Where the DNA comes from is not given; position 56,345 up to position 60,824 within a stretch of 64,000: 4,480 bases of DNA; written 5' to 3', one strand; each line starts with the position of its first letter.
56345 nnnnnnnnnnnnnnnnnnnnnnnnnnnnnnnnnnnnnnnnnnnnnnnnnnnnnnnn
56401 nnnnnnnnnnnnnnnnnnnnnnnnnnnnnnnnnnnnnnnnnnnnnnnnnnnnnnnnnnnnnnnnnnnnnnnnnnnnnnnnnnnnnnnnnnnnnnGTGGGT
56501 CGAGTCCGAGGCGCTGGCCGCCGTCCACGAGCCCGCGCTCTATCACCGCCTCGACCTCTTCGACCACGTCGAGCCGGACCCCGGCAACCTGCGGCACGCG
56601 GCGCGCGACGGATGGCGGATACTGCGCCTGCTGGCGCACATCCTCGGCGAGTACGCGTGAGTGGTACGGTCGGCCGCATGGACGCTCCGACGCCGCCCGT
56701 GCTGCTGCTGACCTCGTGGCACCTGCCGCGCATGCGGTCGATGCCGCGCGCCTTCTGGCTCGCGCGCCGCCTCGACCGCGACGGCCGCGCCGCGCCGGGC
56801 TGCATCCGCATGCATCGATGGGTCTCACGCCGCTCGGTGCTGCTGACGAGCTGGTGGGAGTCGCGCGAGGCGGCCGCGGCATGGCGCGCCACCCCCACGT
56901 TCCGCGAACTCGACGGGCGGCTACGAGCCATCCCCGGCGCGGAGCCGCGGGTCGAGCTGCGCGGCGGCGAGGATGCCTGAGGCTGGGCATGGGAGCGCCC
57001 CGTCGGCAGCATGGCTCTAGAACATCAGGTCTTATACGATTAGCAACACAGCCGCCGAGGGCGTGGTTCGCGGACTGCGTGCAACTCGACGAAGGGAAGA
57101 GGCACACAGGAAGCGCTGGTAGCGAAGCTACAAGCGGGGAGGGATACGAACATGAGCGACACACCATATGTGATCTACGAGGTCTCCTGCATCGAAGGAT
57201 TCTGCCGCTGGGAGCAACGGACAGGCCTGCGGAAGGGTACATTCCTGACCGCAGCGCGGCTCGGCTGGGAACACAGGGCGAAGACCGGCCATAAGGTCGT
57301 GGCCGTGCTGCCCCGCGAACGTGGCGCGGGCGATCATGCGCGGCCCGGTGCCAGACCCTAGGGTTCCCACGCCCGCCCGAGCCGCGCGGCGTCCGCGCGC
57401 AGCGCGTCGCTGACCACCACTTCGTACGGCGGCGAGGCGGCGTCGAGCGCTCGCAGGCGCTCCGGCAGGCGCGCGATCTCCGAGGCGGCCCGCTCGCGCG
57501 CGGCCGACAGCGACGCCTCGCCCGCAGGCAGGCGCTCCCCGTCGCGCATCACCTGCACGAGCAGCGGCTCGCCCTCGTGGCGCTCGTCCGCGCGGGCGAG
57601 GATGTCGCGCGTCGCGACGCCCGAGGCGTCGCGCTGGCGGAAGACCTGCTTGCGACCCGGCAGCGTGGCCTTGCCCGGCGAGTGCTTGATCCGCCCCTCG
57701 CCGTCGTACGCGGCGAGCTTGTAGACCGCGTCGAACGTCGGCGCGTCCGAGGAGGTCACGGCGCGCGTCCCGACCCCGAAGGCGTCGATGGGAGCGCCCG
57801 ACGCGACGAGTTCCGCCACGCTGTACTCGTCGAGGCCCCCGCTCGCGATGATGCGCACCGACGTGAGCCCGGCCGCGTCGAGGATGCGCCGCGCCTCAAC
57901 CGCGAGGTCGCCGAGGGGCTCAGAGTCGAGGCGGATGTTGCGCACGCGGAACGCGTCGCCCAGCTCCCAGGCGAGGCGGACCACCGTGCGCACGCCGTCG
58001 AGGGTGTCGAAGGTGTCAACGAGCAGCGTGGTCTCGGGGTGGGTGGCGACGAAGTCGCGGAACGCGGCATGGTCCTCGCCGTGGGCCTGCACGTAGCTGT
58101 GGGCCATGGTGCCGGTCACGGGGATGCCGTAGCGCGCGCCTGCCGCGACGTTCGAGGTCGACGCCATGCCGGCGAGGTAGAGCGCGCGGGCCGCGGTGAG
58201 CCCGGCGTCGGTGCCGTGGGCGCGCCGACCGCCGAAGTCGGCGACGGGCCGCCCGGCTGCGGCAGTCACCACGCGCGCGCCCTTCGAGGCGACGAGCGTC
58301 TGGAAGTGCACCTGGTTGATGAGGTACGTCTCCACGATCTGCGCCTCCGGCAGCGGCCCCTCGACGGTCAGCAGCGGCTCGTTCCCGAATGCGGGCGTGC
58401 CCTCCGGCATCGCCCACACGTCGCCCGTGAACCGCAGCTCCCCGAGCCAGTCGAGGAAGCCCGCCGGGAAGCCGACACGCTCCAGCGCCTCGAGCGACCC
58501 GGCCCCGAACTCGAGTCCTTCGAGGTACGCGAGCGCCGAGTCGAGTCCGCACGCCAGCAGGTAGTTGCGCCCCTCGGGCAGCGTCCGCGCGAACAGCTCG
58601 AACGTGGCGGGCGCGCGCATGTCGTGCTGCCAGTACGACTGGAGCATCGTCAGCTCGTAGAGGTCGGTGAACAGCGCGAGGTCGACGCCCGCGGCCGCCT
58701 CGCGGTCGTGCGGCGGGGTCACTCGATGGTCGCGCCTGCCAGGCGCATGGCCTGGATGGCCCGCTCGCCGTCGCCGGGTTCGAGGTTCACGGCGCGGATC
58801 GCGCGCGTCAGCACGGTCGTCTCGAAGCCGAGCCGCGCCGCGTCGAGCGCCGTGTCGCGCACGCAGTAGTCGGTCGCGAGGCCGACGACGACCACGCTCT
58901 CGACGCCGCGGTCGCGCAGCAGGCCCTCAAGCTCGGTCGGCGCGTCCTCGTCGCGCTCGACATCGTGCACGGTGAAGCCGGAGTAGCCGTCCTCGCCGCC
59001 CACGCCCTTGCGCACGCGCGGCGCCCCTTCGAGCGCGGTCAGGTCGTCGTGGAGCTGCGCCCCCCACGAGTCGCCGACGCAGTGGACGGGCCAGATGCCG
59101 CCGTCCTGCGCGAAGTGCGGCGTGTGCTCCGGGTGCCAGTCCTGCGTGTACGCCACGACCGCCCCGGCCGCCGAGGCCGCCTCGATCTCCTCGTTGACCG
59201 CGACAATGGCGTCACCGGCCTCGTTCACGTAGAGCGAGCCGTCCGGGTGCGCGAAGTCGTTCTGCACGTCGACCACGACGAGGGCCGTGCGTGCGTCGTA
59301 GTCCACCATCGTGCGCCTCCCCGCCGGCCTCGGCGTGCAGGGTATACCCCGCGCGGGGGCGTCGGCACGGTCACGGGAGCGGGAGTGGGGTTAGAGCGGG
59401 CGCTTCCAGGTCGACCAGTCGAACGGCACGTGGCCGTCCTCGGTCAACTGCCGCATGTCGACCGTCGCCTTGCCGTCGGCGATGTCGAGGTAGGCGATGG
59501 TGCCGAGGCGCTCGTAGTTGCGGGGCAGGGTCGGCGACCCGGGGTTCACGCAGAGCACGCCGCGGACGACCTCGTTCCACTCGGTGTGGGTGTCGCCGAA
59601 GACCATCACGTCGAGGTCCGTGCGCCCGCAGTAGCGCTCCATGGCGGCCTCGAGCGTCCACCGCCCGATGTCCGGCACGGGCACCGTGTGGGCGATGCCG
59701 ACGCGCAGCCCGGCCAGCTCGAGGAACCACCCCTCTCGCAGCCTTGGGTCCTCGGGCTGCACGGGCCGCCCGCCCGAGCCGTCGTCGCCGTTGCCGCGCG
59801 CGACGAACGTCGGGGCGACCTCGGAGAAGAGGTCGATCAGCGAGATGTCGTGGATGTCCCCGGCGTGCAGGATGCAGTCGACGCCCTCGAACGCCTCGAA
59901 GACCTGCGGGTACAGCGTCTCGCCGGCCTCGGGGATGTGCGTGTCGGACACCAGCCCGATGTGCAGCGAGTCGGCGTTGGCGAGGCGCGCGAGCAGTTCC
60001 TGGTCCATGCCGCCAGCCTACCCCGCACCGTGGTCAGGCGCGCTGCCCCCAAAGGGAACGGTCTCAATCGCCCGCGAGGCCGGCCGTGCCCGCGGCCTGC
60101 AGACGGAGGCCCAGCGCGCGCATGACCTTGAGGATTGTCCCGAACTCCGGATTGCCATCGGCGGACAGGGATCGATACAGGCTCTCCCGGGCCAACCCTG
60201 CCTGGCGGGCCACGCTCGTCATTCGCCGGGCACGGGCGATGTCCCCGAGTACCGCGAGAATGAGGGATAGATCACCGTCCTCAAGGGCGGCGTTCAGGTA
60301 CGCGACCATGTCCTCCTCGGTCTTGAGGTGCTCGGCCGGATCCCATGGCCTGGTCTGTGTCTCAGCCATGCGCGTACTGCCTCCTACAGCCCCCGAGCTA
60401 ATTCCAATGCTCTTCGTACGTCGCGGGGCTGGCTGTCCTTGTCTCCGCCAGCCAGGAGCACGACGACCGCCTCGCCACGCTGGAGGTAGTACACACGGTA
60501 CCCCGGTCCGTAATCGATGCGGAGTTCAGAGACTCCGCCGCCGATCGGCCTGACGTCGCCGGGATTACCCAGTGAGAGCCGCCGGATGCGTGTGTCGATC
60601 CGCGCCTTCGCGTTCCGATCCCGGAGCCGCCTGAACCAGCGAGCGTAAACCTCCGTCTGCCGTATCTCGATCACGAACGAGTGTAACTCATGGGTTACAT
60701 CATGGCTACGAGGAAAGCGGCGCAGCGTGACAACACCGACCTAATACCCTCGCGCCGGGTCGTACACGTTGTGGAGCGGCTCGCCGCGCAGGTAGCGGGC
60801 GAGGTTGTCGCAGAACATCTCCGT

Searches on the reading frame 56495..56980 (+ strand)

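Call 3: search_protein_families(library=pfam, max_evalue=1, proteins=[window:56495-56980:+])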
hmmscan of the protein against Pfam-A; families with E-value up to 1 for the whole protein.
window:56495-56980:+ (161 aa): 1 family
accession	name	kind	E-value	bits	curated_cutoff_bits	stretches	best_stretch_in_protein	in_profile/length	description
PF03992.22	ABM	-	2.5e-07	31.2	23.1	1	91-138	23-74/78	Antibiotic biosynthesis monooxygenase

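Call 4: search_protein_families(library=padloc, max_evalue=1, proteins=[window:56495-56980:+])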
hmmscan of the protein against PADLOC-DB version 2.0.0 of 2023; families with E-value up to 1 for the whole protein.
window:56495-56980:+ (161 aa): 0 families

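Call 27: search_protein_families(library=ncbifam, max_evalue=0.01, proteins=[window:56495-56980:+])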
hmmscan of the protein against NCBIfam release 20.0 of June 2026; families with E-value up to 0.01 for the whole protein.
window:56495-56980:+ (161 aa): 0 families

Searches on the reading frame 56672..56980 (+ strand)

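Call 72: search_protein_families(library=pfam, max_evalue=0.01, proteins=[window:56672-56980:+])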
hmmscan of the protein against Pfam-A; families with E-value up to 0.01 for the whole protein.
window:56672-56980:+ (102 aa): 1 family
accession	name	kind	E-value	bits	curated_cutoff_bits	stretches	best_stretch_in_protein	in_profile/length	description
PF03992.22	ABM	-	9e-08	32.6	23.1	1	32-79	23-74/78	Antibiotic biosynthesis monooxygenase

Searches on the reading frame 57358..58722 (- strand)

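Call 3: search_protein_families(library=pfam, max_evalue=1, proteins=[window:57358-58722:-])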
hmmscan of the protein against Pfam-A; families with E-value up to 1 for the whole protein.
window:57358-58722:- (454 aa): 5 families
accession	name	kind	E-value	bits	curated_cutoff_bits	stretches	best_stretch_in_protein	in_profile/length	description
PF17767.7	NAPRTase_N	-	1.6e-30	106.4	32.6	1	17-138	1-124/125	Nicotinate phosphoribosyltransferase (NAPRTase) N-terminal domain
PF17956.6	NAPRTase_C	-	3.4e-06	27.9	23.3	1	385-442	53-108/111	Nicotinate phosphoribosyltransferase C-terminal domain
PF04095.22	NAPRTase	-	5.1e-06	26.9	20.8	1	160-335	3-192/239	Nicotinate phosphoribosyltransferase (NAPRTase) family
PF02749.22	QRPTase_N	-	2.1e-05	25.1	27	1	101-136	42-76/82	Quinolinate phosphoribosyl transferase, N-terminal domain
PF01729.25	QRPTase_C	-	0.00042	20.5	23.1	1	144-319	1-156/169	Quinolinate phosphoribosyl transferase, C-terminal domain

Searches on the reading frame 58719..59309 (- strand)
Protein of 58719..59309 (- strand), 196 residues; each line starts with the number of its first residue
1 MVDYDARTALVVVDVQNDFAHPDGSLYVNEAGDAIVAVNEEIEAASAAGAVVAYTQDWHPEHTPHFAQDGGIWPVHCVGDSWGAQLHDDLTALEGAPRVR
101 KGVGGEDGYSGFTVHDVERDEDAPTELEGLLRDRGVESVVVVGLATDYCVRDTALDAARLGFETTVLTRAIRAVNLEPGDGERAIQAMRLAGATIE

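Call 3: search_protein_families(library=pfam, max_evalue=1, proteins=[window:58719-59309:-])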
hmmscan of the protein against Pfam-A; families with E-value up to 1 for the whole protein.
window:58719-59309:- (196 aa): 1 family
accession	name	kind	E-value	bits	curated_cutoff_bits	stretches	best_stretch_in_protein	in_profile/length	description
PF00857.26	Isochorismatase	-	3.9e-31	108.9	27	1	8-195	1-170/175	Isochorismatase domain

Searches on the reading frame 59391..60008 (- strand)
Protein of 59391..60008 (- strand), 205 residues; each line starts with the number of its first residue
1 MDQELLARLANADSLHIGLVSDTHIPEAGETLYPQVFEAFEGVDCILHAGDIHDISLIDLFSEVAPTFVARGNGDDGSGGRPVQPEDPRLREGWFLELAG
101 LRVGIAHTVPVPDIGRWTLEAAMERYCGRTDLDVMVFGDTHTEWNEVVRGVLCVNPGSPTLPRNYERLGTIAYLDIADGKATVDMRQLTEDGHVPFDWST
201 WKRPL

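Call 3: search_protein_families(library=pfam, max_evalue=1, proteins=[window:59391-60008:-])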
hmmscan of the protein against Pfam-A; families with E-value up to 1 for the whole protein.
window:59391-60008:- (205 aa): 2 families
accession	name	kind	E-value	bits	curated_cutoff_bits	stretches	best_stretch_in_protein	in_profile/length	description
PF12850.12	Metallophos_2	-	2.9e-21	76.5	27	1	16-178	2-153/154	Calcineurin-like phosphoesterase superfamily domain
PF00149.33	Metallophos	-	1.1e-06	29.6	21.5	1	16-141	2-189/191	Calcineurin-like phosphoesterase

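Call 4: search_protein_families(library=padloc, max_evalue=1, proteins=[window:59391-60008:-])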
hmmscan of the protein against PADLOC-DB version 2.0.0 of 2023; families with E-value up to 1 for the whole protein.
window:59391-60008:- (205 aa): 0 families

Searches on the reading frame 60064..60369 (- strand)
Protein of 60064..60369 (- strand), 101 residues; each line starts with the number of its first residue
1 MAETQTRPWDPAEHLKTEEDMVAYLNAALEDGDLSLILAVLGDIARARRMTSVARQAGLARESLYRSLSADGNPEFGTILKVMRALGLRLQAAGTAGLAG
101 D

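Call 3: search_protein_families(library=pfam, max_evalue=1, proteins=[window:60064-60369:-])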
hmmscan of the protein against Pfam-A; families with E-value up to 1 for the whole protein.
window:60064-60369:- (101 aa): 4 families
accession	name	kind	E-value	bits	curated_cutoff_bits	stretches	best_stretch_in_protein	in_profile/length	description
PF21716.3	dnstrm_HI1420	-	5.4e-29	100.4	27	1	6-92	2-88/90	Probable addiction module antidote protein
PF13443.12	HTH_26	-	0.019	15.7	22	1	50-90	13-54/63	Cro/C1-type HTH DNA-binding domain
PF01381.28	HTH_3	-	0.074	13.5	23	1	51-90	13-52/55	Helix-turn-helix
PF02796.21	HTH_7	-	0.12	12.9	23.8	1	51-70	25-44/45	Helix-turn-helix domain of resolvase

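Call 4: search_protein_families(library=padloc, max_evalue=1, proteins=[window:60064-60369:-])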
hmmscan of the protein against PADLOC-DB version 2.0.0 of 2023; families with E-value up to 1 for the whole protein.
window:60064-60369:- (101 aa): 0 families

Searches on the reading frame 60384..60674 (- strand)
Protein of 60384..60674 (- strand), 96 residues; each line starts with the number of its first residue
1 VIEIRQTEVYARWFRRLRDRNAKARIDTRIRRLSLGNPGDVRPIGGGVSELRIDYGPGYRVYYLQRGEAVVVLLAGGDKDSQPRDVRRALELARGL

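Call 4: search_protein_families(library=padloc, max_evalue=1, proteins=[window:60384-60674:-])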
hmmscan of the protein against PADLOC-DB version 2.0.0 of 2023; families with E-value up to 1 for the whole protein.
window:60384-60674:- (96 aa): 1 family
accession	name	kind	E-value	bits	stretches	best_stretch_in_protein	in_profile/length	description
PDLC04756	PDC-M64B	-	0.063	11.4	1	45-82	74-111/160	-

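Call 72: search_protein_families(library=pfam, max_evalue=0.01, proteins=[window:60384-60674:-])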
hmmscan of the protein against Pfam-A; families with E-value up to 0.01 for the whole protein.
window:60384-60674:- (96 aa): 1 family
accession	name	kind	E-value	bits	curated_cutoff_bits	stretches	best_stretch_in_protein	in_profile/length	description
PF05973.20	Gp49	-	3.4e-06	27.5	23.9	1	13-93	2-85/90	Phage derived protein Gp49-like (DUF891)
